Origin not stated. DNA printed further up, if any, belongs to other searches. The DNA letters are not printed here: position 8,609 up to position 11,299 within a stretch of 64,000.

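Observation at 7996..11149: Surface lipoprotein combining an SGNH esterase with two tandem lectin-like domains, next to a cytoplasmic SGNH paralogue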

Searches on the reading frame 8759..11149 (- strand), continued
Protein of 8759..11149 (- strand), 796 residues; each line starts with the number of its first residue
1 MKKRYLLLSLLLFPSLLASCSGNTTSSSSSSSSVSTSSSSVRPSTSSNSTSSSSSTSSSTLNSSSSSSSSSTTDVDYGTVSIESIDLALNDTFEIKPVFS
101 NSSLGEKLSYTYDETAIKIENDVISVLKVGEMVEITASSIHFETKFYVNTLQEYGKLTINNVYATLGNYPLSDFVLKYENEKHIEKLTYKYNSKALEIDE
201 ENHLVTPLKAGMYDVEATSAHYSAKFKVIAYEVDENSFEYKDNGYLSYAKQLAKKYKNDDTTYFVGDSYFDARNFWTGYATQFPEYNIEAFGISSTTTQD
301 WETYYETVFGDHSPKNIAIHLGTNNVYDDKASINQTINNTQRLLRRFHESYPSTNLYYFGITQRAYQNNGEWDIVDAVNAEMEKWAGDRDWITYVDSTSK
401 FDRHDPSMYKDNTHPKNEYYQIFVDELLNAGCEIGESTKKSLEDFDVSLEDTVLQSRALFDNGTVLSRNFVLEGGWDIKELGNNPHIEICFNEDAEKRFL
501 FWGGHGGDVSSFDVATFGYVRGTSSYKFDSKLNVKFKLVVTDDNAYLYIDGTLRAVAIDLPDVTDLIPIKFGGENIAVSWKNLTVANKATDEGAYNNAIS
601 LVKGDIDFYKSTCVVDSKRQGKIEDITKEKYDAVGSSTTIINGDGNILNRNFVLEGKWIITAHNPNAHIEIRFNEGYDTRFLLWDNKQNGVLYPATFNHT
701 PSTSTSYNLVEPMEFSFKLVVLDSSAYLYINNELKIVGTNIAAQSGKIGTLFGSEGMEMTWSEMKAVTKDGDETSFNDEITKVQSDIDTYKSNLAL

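Call 30: fold_search(model_id=the predicted structure, library=pdb)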
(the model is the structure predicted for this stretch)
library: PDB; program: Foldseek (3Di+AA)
matches with E <= 10: 1766; with E <= 0.001: 589
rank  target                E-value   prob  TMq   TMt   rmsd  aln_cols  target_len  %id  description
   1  4hl0_A                1.8e-10  1.00  0.13  0.29  17.4       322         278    8  Crystal structure of full-length Toxascaris leonina galectin (released 2013-02-06)
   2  8yzq_C                1.9e-10  1.00  0.13  0.30  17.0       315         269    8  Toxascaris leonina galectin (Tl-gal) W77F/W212F oligomer (released 2025-04-09)
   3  8yzq_G                4.3e-10  1.00  0.12  0.29  17.1       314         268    8  Toxascaris leonina galectin (Tl-gal) W77F/W212F oligomer (released 2025-04-09)
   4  3vkl_A                5.0e-10  1.00  0.16  0.32  15.8       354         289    8  Protease-resistant mutant form of human Galectin-8 in complex with two lactose molecules (released 2012-09-12)
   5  8yzq_A                5.6e-10  1.00  0.13  0.31  17.3       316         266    8  Toxascaris leonina galectin (Tl-gal) W77F/W212F oligomer (released 2025-04-09)
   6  8zqi_A                6.9e-10  1.00  0.13  0.30  17.3       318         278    8  Glucose bound Toxascaris leonina galectin (Tl-gal) W77F/W212F (released 2025-06-04)
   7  3wv6_A                8.1e-10  1.00  0.13  0.29  17.6       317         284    8  Crystal Structure of a protease-resistant mutant form of human galectin-9 (released 2015-05-20)
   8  4han_A                9.0e-10  1.00  0.15  0.29  16.3       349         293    8  Crystal structure of Galectin 8 with NDP52 peptide (released 2013-03-20)
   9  8yzq_E                1.1e-09  1.00  0.13  0.32  17.0       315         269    8  Toxascaris leonina galectin (Tl-gal) W77F/W212F oligomer (released 2025-04-09)
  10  8yzq_B                1.2e-09  1.00  0.13  0.30  17.2       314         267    8  Toxascaris leonina galectin (Tl-gal) W77F/W212F oligomer (released 2025-04-09)
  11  5xau_D                4.0e-09  1.00  0.15  0.18  15.6       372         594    7  Crystal structure of integrin binding fragment of laminin-511 (released 2017-09-20)
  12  5xau_A                4.2e-09  1.00  0.15  0.17  16.0       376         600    6  Crystal structure of integrin binding fragment of laminin-511 (released 2017-09-20)
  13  4fqz_A                4.4e-09  1.00  0.14  0.30  15.9       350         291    8  Crystal structure of a protease-resistant mutant form of human galectin-8 (released 2012-07-11)
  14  8gyr_B                4.7e-09  1.00  0.16  0.48   6.3       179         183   14  Crystal structure of a variable region segment of Leptospira host-interacting outer surface protein, LigA (released 2023-06-28)
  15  8gyr_A                6.1e-09  1.00  0.15  0.46   6.9       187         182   13  Crystal structure of a variable region segment of Leptospira host-interacting outer surface protein, LigA (released 2023-06-28)
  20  7pzg_BBB              4.4e-08  1.00  0.22  0.75   3.6       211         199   17  Phocaeicola vulgatus sialic acid esterase at 1.44 Angstrom resolution (released 2022-05-25)
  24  6njc_A                6.7e-08  1.00  0.23  0.76   4.1       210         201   18  Crystal Structure of the Sialate O-acetylesterase from Bacteroides vulgatus (released 2019-01-16)
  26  7pzg_AAA              1.0e-07  1.00  0.22  0.74   4.0       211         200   18  Phocaeicola vulgatus sialic acid esterase at 1.44 Angstrom resolution (released 2022-05-25)
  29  7pzg_CCC              1.2e-07  1.00  0.23  0.76   3.3       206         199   18  Phocaeicola vulgatus sialic acid esterase at 1.44 Angstrom resolution (released 2022-05-25)
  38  3p94_C                2.3e-07  1.00  0.22  0.73   3.6       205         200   21  Crystal structure of a GDSL-like Lipase (BDI_0976) from Parabacteroides distasonis ATCC 8503 at 1.93 A resolution (released 2010-11-03)
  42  3p94_A                3.3e-07  1.00  0.22  0.72   4.2       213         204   20  Crystal structure of a GDSL-like Lipase (BDI_0976) from Parabacteroides distasonis ATCC 8503 at 1.93 A resolution (released 2010-11-03)
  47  3p94_D                4.3e-07  1.00  0.23  0.74   3.6       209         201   20  Crystal structure of a GDSL-like Lipase (BDI_0976) from Parabacteroides distasonis ATCC 8503 at 1.93 A resolution (released 2010-11-03)
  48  4iyj_B                5.0e-07  1.00  0.23  0.72   4.3       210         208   18  Crystal structure of a putative acylhydrolase (BACUNI_03406) from Bacteroides uniformis ATCC 8492 at 1.37 A resolution (released 2013-03-06)
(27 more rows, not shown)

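Call 34: list_cluster_members(proteins=[window:8762-11149:-, window:7996-8646:+, window:14556-15596:+, window:6317-7210:+, window:11654-12742:-])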
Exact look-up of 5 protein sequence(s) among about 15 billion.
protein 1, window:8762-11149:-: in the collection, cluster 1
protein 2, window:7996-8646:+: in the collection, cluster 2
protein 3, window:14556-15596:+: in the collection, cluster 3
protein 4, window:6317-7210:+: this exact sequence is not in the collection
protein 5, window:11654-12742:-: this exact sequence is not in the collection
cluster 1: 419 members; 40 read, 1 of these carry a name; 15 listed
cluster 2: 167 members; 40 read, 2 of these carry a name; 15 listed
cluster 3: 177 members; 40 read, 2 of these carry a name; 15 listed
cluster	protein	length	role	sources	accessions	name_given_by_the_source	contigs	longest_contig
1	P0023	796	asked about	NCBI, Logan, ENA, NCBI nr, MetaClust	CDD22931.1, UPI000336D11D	unknown [Firmicutes bacterium CAG:345] | status=active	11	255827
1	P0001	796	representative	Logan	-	-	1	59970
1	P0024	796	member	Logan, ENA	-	-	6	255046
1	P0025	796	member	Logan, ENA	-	-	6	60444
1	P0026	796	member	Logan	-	-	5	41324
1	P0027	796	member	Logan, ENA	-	-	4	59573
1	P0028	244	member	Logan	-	-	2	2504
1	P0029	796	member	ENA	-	-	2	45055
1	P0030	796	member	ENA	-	-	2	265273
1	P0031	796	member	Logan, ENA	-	-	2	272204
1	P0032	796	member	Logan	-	-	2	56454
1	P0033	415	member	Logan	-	-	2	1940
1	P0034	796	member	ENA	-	-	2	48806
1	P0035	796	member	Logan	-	-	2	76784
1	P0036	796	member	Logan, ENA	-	-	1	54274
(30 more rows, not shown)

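Call 57: search_solved_structures(query=A1, max_evalue=1, show_alignments=1)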
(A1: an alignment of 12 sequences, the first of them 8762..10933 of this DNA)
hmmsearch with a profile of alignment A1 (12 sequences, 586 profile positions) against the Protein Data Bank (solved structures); distinct sequences matched with E-value up to 1: 18.
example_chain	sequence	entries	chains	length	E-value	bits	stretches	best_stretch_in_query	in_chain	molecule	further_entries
9hi6_A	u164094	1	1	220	8.1e-07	31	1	203-384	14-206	FI6-focused design_04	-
4iyj_A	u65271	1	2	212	1e-05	27.4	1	205-383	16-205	GDSL-like protein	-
3p94_A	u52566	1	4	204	1.8e-05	26.6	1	220-379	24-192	GDSL-like Lipase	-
1fxw_F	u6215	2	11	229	2.2e-05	26.2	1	216-319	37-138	PLATELET-ACTIVATING FACTOR ACETYLHYDROLASE IB BETA SUBUNIT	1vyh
4hf7_A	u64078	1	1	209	3e-05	25.8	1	198-383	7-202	Putative acylhydrolase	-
9hi5_A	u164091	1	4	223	8.1e-05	24.4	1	205-384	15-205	GDSL-like protein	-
4ppy_A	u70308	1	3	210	0.00033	22.4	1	205-385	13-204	Putative acylhydrolase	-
9hi4_C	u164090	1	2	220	0.0004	22.1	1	205-384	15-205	FI6-focused design_03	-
5b5s_A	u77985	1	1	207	0.00042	22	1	266-371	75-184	Acetic acid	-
5b5l_A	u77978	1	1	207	0.00042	22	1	266-371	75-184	acetyl esterase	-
7pzg_AAA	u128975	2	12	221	0.0018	20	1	195-358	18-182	Lysophospholipase L1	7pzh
6njc_A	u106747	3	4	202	0.003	19.2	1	198-358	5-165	Sialate O-acetylesterase | Lysophospholipase L1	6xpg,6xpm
1es9_A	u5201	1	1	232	0.0036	19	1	214-312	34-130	PLATELET-ACTIVATING FACTOR ACETYLHYDROLASE IB GAMMA SUBUNIT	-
1fxw_A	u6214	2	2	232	0.0036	18.9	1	214-312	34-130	PLATELET-ACTIVATING FACTOR ACETYLHYDROLASE IB GAMMA SUBUNIT | PLATELET-ACTIVATING FACTOR ACETYLHYDROLASE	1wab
1bwq_A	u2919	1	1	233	0.0037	18.9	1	214-312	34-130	PLATELET-ACTIVATING FACTOR ACETYLHYDROLASE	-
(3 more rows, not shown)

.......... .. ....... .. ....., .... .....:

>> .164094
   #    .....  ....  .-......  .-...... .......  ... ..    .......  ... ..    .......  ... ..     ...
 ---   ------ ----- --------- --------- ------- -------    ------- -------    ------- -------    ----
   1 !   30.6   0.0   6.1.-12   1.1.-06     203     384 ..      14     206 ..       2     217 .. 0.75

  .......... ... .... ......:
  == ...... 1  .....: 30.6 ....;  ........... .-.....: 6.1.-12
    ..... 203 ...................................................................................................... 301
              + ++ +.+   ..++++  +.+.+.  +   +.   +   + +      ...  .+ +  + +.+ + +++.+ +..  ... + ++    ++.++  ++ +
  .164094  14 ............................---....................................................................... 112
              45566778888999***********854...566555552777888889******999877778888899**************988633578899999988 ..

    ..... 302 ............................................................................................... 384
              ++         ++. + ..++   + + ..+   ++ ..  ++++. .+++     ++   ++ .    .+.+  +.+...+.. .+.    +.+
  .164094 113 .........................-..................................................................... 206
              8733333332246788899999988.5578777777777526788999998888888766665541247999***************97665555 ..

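Call 59: search_protein_families(library=pfam, proteins=[L032:4003-5247:+, L063:2069-3199:+, L066:2866-4929:+, L028:1602-3893:+, L062:527-2152:+, L067:3587-5776:+, L010:3837-5684:+, L048:6917-11914:+, L070:10277-11140:+, L069:2715-4583:+], max_evalue=0.00001)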
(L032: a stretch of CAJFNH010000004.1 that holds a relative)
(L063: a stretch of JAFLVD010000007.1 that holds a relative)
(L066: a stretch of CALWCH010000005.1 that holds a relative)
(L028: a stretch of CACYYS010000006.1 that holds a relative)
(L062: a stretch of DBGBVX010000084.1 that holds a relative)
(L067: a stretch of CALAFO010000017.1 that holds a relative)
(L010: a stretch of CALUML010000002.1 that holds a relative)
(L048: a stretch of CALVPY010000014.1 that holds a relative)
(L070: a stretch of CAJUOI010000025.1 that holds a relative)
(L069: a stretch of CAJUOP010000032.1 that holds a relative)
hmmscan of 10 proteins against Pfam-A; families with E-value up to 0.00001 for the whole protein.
L032:4003-5247:+ (415 aa): 1 family
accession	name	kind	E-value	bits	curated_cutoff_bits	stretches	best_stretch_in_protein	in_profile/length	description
PF00528.27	BPD_transp_1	-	1.6e-12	48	26.4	1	223-404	6-178/184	Binding-protein-dependent transport system inner membrane component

L063:2069-3199:+ (377 aa): 1 family
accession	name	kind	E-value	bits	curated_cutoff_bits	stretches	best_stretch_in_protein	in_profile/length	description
PF00528.27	BPD_transp_1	-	1.6e-11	44.7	26.4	1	122-328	1-173/184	Binding-protein-dependent transport system inner membrane component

L066:2866-4929:+ (688 aa): 1 family
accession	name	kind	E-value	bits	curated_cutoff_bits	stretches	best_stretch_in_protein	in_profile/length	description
PF04616.20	Glyco_hydro_43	-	1.6e-28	100.3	32.2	2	297-482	119-282/288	Glycosyl hydrolases family 43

L028:1602-3893:+ (764 aa): 3 families
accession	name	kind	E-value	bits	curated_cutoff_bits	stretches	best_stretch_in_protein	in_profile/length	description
PF00005.33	ABC_tran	-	1.4e-40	139.5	25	1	427-572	2-136/137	ABC transporter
PF17850.7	CysA_C_terminal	-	2.1e-08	35.1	29.7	1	651-687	1-39/43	CysA C-terminal regulatory domain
PF17912.7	OB_MalK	-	2.8e-06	28.6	27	0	646-687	1-51/53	MalK OB fold domain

L062:527-2152:+ (542 aa): 1 family
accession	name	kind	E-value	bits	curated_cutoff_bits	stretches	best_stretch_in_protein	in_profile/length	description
PF13416.11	SBP_bac_8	-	4.8e-20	72.9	27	1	101-471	3-273/279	Bacterial extracellular solute-binding protein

L067:3587-5776:+ (730 aa): 4 families
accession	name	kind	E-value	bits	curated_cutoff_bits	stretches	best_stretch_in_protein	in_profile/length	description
PF02065.24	Melibiase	-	2.1e-133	445.1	27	1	291-636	1-346/347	Melibiase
PF16875.11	Glyco_hydro_36N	-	3.9e-68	230.1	27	1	33-286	1-252/253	Glycosyl hydrolase family 36 N-terminal domain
PF16874.11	Glyco_hydro_36C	-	1.7e-09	38.4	27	1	660-727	11-77/77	Glycosyl hydrolase family 36 C-terminal domain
PF01055.32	Glyco_hydro_31_2nd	-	6.3e-08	32.8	23.5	1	349-484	23-159/328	Glycosyl hydrolases family 31 TIM-barrel domain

L010:3837-5684:+ (616 aa): 4 families
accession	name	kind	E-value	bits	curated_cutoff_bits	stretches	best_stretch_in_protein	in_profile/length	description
PF02837.24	Glyco_hydro_2_N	-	1.1e-20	74.6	28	1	116-217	65-163/169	Glycosyl hydrolases family 2, sugar binding domain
PF22666.2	Glyco_hydro_2_N2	-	3.9e-11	43.7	27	1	114-186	46-119/167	Glycosyl hydrolase 2 galactose-binding domain-like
PF00703.27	Glyco_hydro_2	-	6.1e-10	40.3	23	1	226-319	2-109/109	Glycosyl hydrolases family 2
PF02836.23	Glyco_hydro_2_C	-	1.7e-09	37.7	21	1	362-593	36-284/302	Glycosyl hydrolases family 2, TIM barrel domain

L048:6917-11914:+ (1666 aa): 1 family
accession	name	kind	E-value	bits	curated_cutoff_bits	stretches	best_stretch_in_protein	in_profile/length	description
PF09070.16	PFU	-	1.2e-06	29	26.2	0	1009-1054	3-52/113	PFU (PLAA family ubiquitin binding)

L070:10277-11140:+ (288 aa): 0 families

L069:2715-4583:+ (623 aa): 0 families
